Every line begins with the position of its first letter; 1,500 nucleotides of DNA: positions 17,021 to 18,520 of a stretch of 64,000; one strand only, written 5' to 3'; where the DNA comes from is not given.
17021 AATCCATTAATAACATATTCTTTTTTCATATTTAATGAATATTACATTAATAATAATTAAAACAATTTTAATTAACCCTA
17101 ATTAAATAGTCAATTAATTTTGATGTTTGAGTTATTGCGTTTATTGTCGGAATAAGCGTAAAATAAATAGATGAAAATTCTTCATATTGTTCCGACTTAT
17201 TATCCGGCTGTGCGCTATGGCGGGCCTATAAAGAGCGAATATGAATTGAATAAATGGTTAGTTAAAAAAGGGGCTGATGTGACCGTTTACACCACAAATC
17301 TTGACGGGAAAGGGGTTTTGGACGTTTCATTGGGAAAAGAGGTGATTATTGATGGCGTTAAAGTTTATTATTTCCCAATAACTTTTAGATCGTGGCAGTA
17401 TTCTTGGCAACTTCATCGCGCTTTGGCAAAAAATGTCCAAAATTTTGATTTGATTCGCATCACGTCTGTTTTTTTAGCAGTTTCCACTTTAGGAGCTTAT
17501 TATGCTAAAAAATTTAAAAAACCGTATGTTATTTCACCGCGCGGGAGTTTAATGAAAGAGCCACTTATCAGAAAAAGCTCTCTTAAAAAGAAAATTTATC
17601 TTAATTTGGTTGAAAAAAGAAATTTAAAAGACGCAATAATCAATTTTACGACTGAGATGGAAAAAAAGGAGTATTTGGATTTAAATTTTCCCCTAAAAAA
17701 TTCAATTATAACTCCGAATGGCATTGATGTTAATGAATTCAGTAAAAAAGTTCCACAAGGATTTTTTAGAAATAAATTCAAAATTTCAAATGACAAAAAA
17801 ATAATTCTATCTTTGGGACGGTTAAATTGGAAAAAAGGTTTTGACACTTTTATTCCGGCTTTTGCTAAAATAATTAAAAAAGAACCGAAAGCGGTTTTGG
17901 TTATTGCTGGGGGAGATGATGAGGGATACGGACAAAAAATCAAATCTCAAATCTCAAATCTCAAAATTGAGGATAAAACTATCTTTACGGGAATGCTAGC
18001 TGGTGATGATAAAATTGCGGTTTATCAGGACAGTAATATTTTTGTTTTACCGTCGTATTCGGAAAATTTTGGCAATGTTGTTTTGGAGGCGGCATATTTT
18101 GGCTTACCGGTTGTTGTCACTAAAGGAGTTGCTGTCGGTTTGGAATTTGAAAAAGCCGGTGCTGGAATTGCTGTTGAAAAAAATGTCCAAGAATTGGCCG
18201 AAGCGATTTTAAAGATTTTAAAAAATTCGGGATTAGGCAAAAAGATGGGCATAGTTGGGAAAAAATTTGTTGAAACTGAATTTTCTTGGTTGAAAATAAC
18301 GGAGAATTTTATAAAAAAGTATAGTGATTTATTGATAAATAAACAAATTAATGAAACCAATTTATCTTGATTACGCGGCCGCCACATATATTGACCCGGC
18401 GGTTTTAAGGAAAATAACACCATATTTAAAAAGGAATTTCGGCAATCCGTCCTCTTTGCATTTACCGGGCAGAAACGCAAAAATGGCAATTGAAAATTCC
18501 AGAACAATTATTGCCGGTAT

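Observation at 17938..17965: Identical in-frame heptanucleotide repeat (AAATCTC)n in two unrelated glycan genes: candidate phase-variation tracts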

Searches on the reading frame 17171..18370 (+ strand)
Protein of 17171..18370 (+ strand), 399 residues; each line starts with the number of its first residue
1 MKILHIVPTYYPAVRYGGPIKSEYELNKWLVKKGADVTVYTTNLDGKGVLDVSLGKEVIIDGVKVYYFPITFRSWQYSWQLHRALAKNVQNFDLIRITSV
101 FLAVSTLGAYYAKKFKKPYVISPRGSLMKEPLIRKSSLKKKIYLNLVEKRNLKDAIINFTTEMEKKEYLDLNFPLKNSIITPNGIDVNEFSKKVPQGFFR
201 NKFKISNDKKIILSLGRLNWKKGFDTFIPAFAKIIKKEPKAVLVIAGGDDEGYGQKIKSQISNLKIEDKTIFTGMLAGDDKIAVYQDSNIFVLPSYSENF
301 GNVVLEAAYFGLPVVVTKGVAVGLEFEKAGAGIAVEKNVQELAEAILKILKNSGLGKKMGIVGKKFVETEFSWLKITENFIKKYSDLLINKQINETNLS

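Call 7: search_protein_families(library=pfam, proteins=[window:17171-18370:+])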
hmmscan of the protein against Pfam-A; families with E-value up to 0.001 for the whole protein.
window:17171-18370:+ (399 aa): 5 families
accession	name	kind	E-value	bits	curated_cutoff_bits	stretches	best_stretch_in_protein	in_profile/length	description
PF00534.26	Glycos_transf_1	-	1.1e-38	132.9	26.4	1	199-365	5-171/172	Glycosyl transferases group 1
PF13692.12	Glyco_trans_1_4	-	3.3e-30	105.6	27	1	210-352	2-142/142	Glycosyl transferases group 1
PF13439.12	Glyco_transf_4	-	1.2e-09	38.8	28.5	1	24-188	9-169/170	Glycosyltransferase Family 4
PF20706.3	GT4-conflict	-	1.4e-08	34.6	26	1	207-319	195-313/385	Family 4 Glycosyltransferase in conflict systems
PF13579.12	Glyco_trans_4_4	-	4.7e-07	30.7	29.7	1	21-183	5-157/158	Glycosyl transferase 4-like domain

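Call 8: find_encoding_contigs(protein=window:17171-18370:+, flank=3000)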
Protein window:17171-18370:+ (399 aa): no gene with exactly this product is on record in the collection.

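Call 10: find_homologous_proteins(query=window:17171-18370:+)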
Query window:17171-18370:+ (399 aa): 4271 proteins with E <= 0.001 among 8000 candidates; the best 120 are listed.
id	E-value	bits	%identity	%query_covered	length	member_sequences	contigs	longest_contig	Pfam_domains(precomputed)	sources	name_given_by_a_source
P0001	1.7e-257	872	100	100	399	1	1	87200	PF00534.27,PF13579.13,PF13439.13,PF20706.4,PF13692.13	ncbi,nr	ncbi:MAG: glycosyltransferase [Patescibacteria group bacterium]|nr:glycosyltransferase [Patescibacte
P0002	2.0e-189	648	74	100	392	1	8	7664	PF00534.27,PF13579.13,PF13439.13,PF20706.4,PF13692.13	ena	-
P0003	1.2e-175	602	70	97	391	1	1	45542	PF00534.27,PF13579.13,PF13524.13,PF13439.13,PF20706.4,PF13692.13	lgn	-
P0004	8.3e-175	600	69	97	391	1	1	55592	PF00534.27,PF13579.13,PF13524.13,PF13439.13,PF20706.4,PF13692.13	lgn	-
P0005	1.0e-172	593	68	96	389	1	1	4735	PF00534.27,PF13579.13,PF13524.13,PF13439.13,PF20706.4,PF13692.13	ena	-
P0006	6.9e-170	583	67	98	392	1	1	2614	PF00534.27,PF13579.13,PF13439.13,PF20706.4,PF13692.13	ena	-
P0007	4.5e-166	571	69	96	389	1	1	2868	PF00534.27,PF13524.13,PF13439.13,PF20706.4,PF13692.13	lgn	-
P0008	2.6e-162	558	66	97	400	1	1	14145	PF00534.27,PF13579.13,PF13439.13,PF20706.4,PF13692.13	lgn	-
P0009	5.1e-162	557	66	97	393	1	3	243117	PF00534.27,PF13579.13,PF13524.13,PF13439.13,PF20706.4,PF13692.13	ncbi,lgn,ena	ncbi:MAG: glycosyltransferase [Patescibacteria group bacterium]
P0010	6.7e-161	554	64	98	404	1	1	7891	PF00534.27,PF13579.13,PF13439.13,PF20706.4,PF13692.13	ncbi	-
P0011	2.0e-156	539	64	98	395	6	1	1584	PF00534.27,PF13579.13,PF13524.13,PF13439.13,PF20706.4,PF13692.13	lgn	-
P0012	3.1e-156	538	64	98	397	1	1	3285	PF00534.27,PF13579.13,PF13439.13,PF20706.4,PF13692.13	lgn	-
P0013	1.2e-155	537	64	98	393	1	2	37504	PF00534.27,PF13579.13,PF13439.13,PF20706.4,PF13692.13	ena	-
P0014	4.1e-155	535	63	98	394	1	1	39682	PF00534.27,PF13579.13,PF13524.13,PF13439.13,PF20706.4,PF13692.13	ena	-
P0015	1.1e-154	533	62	97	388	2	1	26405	PF00534.27,PF13579.13,PF13524.13,PF13439.13,PF20706.4,PF13692.13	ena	-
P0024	3.2e-150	519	63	98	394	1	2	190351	PF00534.27,PF13579.13,PF13524.13,PF13439.13,PF20706.4,PF13692.13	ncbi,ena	ncbi:MAG: glycosyltransferase [Patescibacteria group bacterium]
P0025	7.5e-150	517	64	97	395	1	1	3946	PF00534.27,PF13579.13,PF13524.13,PF13439.13,PF20706.4,PF13692.13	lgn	-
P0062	1.6e-139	483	58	97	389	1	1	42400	PF00534.27,PF13579.13,PF13524.13,PF13439.13,PF20706.4,PF13692.13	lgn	-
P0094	8.4e-136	471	57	97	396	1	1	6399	PF00534.27,PF13579.13,PF13439.13,PF20706.4,PF13692.13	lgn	-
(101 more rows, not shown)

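Call 15: find_encoding_contigs(protein=P0014, flank=4000, max_places=3)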
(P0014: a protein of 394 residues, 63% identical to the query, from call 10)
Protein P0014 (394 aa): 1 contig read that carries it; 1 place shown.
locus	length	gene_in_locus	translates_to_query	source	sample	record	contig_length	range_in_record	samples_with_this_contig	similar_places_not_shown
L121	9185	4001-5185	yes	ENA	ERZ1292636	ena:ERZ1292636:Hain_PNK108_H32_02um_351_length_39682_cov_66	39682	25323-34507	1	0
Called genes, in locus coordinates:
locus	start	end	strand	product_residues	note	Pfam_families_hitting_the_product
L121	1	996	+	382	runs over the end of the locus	PF13439:Glyco_transf_4, PF20706:GT4-conflict (weak), PF00534:Glycos_transf_1, PF13692:Glyco_trans_1_4, PF13524:Glyco_trans_1_2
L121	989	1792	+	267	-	PF08003:Methyltransf_9 (weak), PF13489:Methyltransf_23, PF13847:Methyltransf_31, PF08241:Methyltransf_11, PF08242:Methyltransf_12, PF13649:Methyltransf_25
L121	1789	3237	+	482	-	PF01901:O_anti_polymase (weak)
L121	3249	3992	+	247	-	PF05050:Methyltransf_21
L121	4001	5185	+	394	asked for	PF13439:Glyco_transf_4, PF13579:Glyco_trans_4_4, PF00534:Glycos_transf_1, PF20706:GT4-conflict, PF13692:Glyco_trans_1_4, PF13524:Glyco_trans_1_2 (weak)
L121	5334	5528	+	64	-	-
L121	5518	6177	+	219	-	PF08843:AbiEii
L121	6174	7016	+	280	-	PF00535:Glycos_transf_2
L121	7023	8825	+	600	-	PF02543:Carbam_trans_N, PF00814:TsaD (faint), PF16861:Carbam_trans_C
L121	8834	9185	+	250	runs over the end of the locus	PF00535:Glycos_transf_2, PF10111:Glyco_tranf_2_2 (weak)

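Call 16: find_encoding_contigs(protein=P0024, flank=4000, max_places=3)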
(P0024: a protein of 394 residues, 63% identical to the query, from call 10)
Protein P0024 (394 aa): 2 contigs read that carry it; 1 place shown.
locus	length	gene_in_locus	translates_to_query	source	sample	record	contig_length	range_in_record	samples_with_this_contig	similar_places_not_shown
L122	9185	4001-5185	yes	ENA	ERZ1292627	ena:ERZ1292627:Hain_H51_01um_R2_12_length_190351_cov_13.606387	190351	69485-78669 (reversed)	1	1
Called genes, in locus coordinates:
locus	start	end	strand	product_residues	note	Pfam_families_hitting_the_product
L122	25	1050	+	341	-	PF00535:Glycos_transf_2, PF13641:Glyco_tranf_2_3 (weak)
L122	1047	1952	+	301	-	PF08241:Methyltransf_11, PF13847:Methyltransf_31 (weak)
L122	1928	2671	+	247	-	PF13489:Methyltransf_23, PF13847:Methyltransf_31, PF08241:Methyltransf_11, PF08242:Methyltransf_12 (faint), PF13649:Methyltransf_25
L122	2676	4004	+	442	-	PF01901:O_anti_polymase (weak)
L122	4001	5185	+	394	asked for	PF13439:Glyco_transf_4, PF13579:Glyco_trans_4_4, PF20706:GT4-conflict, PF00534:Glycos_transf_1, PF13692:Glyco_trans_1_4, PF13524:Glyco_trans_1_2 (weak)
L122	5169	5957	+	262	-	PF00535:Glycos_transf_2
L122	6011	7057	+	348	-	PF05368:NmrA, PF01073:3Beta_HSD, PF01370:Epimerase, PF02719:Polysacc_synt_2, PF04321:RmlD_sub_bind, PF07993:NAD_binding_4, PF13460:NAD_binding_10, PF16363:GDP_Man_Dehyd, +3 more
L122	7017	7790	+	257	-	PF01370:Epimerase, PF04321:RmlD_sub_bind (faint), PF01073:3Beta_HSD (faint), PF16363:GDP_Man_Dehyd (faint), PF02719:Polysacc_synt_2, PF07993:NAD_binding_4 (weak)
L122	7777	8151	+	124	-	PF14667:Polysacc_synt_C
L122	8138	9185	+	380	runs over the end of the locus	PF02350:Epimerase_2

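Call 17: find_encoding_contigs(protein=P0025, flank=4000, max_places=3)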
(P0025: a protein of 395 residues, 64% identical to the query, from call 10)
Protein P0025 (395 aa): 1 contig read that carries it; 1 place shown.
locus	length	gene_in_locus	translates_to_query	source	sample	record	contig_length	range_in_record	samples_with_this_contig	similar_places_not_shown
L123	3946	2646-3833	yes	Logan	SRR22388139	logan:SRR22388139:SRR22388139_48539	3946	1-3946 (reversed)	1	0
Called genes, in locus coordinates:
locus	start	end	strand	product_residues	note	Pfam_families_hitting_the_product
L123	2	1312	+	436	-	?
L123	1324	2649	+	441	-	PF01901:O_anti_polymase (weak)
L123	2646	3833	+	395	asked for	PF13439:Glyco_transf_4, PF13579:Glyco_trans_4_4, PF20706:GT4-conflict, PF00534:Glycos_transf_1, PF13692:Glyco_trans_1_4, PF13524:Glyco_trans_1_2 (faint)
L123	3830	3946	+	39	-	?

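Call 21: find_related_loci(query=A1, collection=metagenome_contigs, flank=6000)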
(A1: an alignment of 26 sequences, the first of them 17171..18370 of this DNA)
Query A1 (399 aa) in metagenome_contigs; peptide patterns used: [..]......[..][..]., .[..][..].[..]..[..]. (x = any residue, [..] = any of these).
600 stretches matched a pattern (row limit reached: there are more); 572 encode a relative of the query (tblastn E <= 1e-3); the best 80 are kept; 80 distinct loci.
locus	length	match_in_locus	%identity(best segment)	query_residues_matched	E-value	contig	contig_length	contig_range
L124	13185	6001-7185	58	1-394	7e-159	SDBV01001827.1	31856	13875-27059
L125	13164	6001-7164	61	1-388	2e-158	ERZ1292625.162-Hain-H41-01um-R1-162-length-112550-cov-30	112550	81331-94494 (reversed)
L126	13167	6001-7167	63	1-390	2e-157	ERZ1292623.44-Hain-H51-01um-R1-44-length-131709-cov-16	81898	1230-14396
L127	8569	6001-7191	61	1-390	4e-156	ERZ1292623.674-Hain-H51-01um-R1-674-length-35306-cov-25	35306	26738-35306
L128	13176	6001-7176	62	1-390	7e-155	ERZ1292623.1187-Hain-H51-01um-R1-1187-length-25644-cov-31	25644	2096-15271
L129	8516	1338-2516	62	1-390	2e-153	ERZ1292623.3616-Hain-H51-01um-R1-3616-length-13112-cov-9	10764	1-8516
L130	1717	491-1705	60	1-390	1e-166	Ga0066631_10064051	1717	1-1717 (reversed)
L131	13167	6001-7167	61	1-389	7e-152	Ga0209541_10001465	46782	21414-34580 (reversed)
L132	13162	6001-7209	60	1-387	3e-148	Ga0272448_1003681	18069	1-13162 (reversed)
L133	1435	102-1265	55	1-388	1e-161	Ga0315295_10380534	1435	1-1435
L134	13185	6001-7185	58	1-393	6e-147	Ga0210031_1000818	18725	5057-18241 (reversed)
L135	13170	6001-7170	58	1-391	4e-147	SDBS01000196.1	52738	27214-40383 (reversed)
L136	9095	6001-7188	58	1-391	7e-147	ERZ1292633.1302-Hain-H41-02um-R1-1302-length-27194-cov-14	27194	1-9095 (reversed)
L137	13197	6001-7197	61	1-391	1e-146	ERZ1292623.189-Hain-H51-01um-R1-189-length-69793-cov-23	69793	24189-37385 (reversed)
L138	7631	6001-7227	57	1-388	6e-145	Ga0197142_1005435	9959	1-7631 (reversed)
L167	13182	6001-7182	54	1-390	3e-131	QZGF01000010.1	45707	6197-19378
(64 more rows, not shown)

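Call 52: search_protein_families(library=pfam, proteins=[L167:7187-8083:+, L131:12234-13046:+, L125:748-1893:+])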
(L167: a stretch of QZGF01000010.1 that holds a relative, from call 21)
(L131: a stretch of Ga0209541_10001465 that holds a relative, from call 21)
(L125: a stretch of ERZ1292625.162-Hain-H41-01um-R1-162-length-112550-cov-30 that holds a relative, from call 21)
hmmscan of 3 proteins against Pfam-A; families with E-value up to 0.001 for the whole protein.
L167:7187-8083:+ (299 aa): 2 families
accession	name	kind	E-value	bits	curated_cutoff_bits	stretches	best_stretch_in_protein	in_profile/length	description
PF00535.33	Glycos_transf_2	-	9.1e-15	55.4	23.3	1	6-95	1-97/168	Glycosyl transferase family 2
PF13704.12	Glyco_tranf_2_4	-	1.2e-07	32.5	27.5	1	13-93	2-88/98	Glycosyl transferase family 2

L131:12234-13046:+ (271 aa): 2 families
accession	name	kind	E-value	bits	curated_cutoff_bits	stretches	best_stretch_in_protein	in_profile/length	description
PF00535.33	Glycos_transf_2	-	2.4e-16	60.6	23.3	1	6-98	1-100/168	Glycosyl transferase family 2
PF13704.12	Glyco_tranf_2_4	-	1.6e-07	32.1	27.5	1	13-92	2-87/98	Glycosyl transferase family 2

L125:748-1893:+ (382 aa): 5 families
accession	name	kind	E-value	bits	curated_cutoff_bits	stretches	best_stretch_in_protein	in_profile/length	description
PF00534.26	Glycos_transf_1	-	1.1e-40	139.5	26.4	1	195-360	6-169/172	Glycosyl transferases group 1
PF13692.12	Glyco_trans_1_4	-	6.6e-29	101.4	27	1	206-349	3-142/142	Glycosyl transferases group 1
PF13439.12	Glyco_transf_4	-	1.9e-07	31.7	28.5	1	36-182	21-167/170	Glycosyltransferase Family 4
PF13579.12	Glyco_trans_4_4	-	2.8e-06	28.2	29.7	1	75-178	57-156/158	Glycosyl transferase 4-like domain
PF20706.3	GT4-conflict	-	3.5e-06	26.7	26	1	250-335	250-338/385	Family 4 Glycosyltransferase in conflict systems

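Call 54: predict_structure(alignment_id=A1)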
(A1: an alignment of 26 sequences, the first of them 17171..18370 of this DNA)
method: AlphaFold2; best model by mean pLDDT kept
length: 399 residues; sequences in the alignment: 26
mean_pLDDT: 83.8   pTM: 0.83
mean pLDDT of the five models: 83.8, 83.2, 83.0, 82.5, 81.9
residues with pLDDT >= 90: 175; 70-90: 158; 50-70: 58; < 50: 8
segments of 3 or more residues with pLDDT < 50: 297-299, 397-399
pLDDT, mean of each block of 10 residues (from residue 1): 88 64 89 95 78 90 91 63 92 86 70 90 64 65 70 82 80 81 82 93 96 81 85 97 88 85 95 88 95 67 88 88 84 92 97 96 94 90 80 52
secondary structure, 60 per line:
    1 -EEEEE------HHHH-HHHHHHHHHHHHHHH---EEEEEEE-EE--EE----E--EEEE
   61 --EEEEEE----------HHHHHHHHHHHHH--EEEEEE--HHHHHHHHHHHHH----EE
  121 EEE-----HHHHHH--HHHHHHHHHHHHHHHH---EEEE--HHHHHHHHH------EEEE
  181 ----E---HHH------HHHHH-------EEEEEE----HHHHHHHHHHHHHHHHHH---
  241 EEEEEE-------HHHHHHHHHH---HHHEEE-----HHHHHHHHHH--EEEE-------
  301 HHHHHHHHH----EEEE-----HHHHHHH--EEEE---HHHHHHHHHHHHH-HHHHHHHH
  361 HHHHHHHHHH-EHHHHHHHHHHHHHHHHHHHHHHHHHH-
elements in order: E2-6 H13-16 H18-32 E36-42 E57-60 E63-68 H79-91 E94-99 H102-114 E119-123 H129-134 H137-152 E156-159 H162-170 E177-180 H198-202 E210-215 H220-237 E241-246 H254-263 E270-272 H278-287 E290-293 H301-309 E314-317 H323-329 E332-335 H339-351 H353-370 H373-398

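Call 68: find_encoding_contigs(protein=P0062, flank=10000, max_places=1)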
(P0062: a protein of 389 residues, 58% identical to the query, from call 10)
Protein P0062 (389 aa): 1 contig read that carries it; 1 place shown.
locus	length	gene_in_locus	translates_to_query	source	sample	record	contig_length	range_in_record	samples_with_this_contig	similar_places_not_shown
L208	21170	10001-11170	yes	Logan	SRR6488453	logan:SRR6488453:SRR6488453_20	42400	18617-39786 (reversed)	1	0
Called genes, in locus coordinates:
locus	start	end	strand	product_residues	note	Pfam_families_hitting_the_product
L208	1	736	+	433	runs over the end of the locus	PF01467:CTP_transf_like, PF13714:PEP_mutase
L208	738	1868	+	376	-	PF02776:TPP_enzyme_N, PF02775:TPP_enzyme_C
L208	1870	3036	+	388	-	PF00465:Fe-ADH, PF13685:Fe-ADH_2 (weak), PF25137:ADH_Fe_C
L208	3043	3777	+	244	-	PF04991:LicD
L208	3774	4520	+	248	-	PF13489:Methyltransf_23, PF01209:Ubie_methyltran, PF07021:MetW (weak), PF13847:Methyltransf_31, PF08241:Methyltransf_11, PF08242:Methyltransf_12, PF13649:Methyltransf_25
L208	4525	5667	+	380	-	PF07678:TED_complement (faint), PF07470:Glyco_hydro_88 (faint), PF13243:SQHop_cyclase_C, PF25840:Ulvan_lyase_N (faint), PF09492:Pec_lyase (faint)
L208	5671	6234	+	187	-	-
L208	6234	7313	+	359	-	PF02350:Epimerase_2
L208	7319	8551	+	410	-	PF13439:Glyco_transf_4, PF13579:Glyco_trans_4_4, PF00534:Glycos_transf_1 (weak)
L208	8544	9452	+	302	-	PF13489:Methyltransf_23, PF01209:Ubie_methyltran, PF07021:MetW (weak), PF08003:Methyltransf_9 (faint), PF08241:Methyltransf_11, PF08242:Methyltransf_12, PF13649:Methyltransf_25, PF13847:Methyltransf_31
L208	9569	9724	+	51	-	-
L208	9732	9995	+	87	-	PF05016:ParE_toxin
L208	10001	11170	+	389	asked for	PF13439:Glyco_transf_4, PF13579:Glyco_trans_4_4, PF20706:GT4-conflict, PF00534:Glycos_transf_1, PF13692:Glyco_trans_1_4, PF13524:Glyco_trans_1_2 (weak)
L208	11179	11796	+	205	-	PF01209:Ubie_methyltran, PF03291:mRNA_G-N7_MeTrfase (faint), PF13489:Methyltransf_23, PF05175:MTS (weak), PF13847:Methyltransf_31, PF08241:Methyltransf_11, PF08242:Methyltransf_12, PF13649:Methyltransf_25, +1 more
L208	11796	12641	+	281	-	PF00535:Glycos_transf_2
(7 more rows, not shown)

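Call 69: find_encoding_contigs(protein=P0094, flank=10000, max_places=1)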
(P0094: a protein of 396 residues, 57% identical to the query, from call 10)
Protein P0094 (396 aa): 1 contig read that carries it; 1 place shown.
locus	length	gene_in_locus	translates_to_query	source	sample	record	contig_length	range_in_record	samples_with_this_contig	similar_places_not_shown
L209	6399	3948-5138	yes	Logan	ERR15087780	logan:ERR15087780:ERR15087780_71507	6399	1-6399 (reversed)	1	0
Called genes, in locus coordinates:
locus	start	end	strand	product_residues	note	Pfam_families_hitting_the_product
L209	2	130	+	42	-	?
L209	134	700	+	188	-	-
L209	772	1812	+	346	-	PF02350:Epimerase_2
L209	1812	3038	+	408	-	PF13439:Glyco_transf_4, PF13579:Glyco_trans_4_4, PF00534:Glycos_transf_1 (weak), PF13692:Glyco_trans_1_4 (weak)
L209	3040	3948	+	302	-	PF08003:Methyltransf_9 (weak), PF13489:Methyltransf_23, PF01209:Ubie_methyltran, PF05175:MTS (weak), PF08241:Methyltransf_11, PF08242:Methyltransf_12, PF13649:Methyltransf_25, PF13847:Methyltransf_31, +1 more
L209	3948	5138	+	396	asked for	PF13439:Glyco_transf_4, PF13579:Glyco_trans_4_4, PF20706:GT4-conflict, PF00534:Glycos_transf_1, PF13692:Glyco_trans_1_4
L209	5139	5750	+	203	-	PF02353:CMAS (weak), PF13489:Methyltransf_23, PF01209:Ubie_methyltran, PF05175:MTS (weak), PF13847:Methyltransf_31, PF08241:Methyltransf_11, PF08242:Methyltransf_12, PF13649:Methyltransf_25, +1 more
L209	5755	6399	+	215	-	?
